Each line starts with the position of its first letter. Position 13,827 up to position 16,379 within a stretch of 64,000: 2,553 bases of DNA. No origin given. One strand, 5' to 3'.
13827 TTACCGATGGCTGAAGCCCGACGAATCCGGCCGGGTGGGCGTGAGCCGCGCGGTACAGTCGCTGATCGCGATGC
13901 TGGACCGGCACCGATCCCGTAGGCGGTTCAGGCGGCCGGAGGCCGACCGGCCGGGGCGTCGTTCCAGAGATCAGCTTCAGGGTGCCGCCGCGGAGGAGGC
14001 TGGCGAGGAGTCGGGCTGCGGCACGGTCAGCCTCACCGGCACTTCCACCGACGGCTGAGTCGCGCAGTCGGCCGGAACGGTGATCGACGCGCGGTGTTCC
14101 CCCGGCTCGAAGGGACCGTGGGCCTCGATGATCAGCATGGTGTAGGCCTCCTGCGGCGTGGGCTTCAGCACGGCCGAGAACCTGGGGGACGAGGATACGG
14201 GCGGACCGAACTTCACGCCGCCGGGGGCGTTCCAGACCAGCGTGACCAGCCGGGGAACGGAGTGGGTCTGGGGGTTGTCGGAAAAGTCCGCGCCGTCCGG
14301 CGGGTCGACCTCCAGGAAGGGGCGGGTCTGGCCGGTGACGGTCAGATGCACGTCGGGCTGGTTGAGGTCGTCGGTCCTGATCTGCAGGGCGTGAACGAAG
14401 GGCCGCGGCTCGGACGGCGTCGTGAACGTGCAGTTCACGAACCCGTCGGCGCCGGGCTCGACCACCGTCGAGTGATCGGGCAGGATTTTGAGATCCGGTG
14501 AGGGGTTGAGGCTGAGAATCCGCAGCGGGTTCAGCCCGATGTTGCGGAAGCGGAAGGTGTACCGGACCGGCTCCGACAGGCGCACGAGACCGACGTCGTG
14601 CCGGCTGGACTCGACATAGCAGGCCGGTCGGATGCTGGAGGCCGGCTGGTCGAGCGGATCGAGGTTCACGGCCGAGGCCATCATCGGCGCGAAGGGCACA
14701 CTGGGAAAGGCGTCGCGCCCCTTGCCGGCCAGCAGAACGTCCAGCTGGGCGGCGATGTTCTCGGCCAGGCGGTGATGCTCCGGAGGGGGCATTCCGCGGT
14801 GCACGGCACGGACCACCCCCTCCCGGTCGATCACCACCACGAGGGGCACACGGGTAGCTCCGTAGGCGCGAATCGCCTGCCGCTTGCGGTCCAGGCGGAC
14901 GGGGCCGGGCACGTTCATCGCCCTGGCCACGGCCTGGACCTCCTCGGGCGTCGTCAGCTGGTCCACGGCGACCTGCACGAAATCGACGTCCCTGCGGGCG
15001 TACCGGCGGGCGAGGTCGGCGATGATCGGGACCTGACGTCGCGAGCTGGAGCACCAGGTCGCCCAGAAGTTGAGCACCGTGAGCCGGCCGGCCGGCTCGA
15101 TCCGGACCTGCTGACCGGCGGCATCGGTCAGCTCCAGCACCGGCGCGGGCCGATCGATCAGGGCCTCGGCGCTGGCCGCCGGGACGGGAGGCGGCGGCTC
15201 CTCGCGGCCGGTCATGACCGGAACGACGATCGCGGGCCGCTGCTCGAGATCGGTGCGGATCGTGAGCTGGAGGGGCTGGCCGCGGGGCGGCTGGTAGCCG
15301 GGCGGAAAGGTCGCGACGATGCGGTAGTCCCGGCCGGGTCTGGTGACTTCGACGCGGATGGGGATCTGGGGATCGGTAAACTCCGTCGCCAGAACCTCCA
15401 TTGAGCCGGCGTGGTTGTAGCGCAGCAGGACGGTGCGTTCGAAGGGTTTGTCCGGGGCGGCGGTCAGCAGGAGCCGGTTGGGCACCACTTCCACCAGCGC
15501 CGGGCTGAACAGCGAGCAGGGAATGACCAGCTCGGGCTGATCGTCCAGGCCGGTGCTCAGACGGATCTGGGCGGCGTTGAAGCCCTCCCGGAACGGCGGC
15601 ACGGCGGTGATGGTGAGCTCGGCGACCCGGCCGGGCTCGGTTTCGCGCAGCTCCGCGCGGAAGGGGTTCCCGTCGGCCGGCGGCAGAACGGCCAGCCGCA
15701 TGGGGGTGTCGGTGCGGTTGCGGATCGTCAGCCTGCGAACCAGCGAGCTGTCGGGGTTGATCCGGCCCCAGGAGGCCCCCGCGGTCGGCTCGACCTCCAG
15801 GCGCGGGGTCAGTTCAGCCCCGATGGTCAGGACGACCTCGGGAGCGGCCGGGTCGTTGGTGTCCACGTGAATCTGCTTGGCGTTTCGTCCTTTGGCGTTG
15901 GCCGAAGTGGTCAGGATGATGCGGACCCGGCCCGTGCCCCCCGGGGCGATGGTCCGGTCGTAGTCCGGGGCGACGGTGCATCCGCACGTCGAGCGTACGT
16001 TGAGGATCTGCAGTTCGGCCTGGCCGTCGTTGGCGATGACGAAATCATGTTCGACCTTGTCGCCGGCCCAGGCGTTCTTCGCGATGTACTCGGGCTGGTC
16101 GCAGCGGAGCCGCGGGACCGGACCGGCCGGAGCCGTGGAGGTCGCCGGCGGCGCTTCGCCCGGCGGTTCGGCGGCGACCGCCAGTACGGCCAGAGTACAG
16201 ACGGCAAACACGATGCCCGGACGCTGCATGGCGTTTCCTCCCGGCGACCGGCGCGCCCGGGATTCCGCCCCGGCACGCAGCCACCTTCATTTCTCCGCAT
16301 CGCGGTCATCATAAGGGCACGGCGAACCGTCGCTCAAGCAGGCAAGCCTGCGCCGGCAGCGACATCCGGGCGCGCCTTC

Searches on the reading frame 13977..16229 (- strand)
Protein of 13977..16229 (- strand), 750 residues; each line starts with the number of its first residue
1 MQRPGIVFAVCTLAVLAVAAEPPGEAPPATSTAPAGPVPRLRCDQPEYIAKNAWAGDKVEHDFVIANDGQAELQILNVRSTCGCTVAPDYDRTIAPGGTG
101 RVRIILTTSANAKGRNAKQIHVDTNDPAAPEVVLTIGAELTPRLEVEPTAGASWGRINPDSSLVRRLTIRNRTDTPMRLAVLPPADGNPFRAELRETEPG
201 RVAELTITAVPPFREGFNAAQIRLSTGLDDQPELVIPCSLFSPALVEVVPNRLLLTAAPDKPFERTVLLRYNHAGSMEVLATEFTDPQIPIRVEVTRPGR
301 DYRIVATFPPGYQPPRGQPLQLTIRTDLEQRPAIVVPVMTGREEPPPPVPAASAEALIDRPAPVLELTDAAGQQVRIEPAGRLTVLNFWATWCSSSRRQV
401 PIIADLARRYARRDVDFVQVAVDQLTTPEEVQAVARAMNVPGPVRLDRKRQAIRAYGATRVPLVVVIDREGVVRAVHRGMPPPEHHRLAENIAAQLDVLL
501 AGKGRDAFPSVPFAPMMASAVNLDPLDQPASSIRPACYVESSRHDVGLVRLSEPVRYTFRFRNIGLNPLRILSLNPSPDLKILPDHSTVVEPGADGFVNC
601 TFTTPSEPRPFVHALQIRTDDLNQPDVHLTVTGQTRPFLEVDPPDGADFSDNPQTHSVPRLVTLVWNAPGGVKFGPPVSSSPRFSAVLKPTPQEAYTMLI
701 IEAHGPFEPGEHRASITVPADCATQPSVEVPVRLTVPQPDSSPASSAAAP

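Call 47: search_protein_families(library=ncbifam, proteins=[window:13977-16229:-], max_evalue=0.000001)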
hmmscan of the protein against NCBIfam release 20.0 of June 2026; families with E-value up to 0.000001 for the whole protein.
window:13977-16229:- (750 aa): 5 families
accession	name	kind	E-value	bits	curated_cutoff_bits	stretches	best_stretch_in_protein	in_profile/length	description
NF041425.1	OS_HP2_seleno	subfamily_domain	8.7e-30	103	100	1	45-139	3-96/98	OS_HP2 family (seleno)protein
NF002854.0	PRK03147.1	subfamily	1.9e-17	63.7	170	1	358-480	38-159/176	thiol-disulfide oxidoreductase ResA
NF041054.1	WAxxUGC_long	equivalog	3.8e-10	39.6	300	1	352-483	73-205/354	ResA-like WAxxUGC motif-containing protein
NF041202.1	StoA_CxxC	exception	4e-10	39.8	210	1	361-477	32-148/163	endospore biogenesis thiol-disulfide oxidoreductase StoA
NF047696.1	ThlDiSintTplARhiz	equivalog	8.7e-09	35.4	230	1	358-425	73-141/219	thiol:disulfide interchange protein TlpA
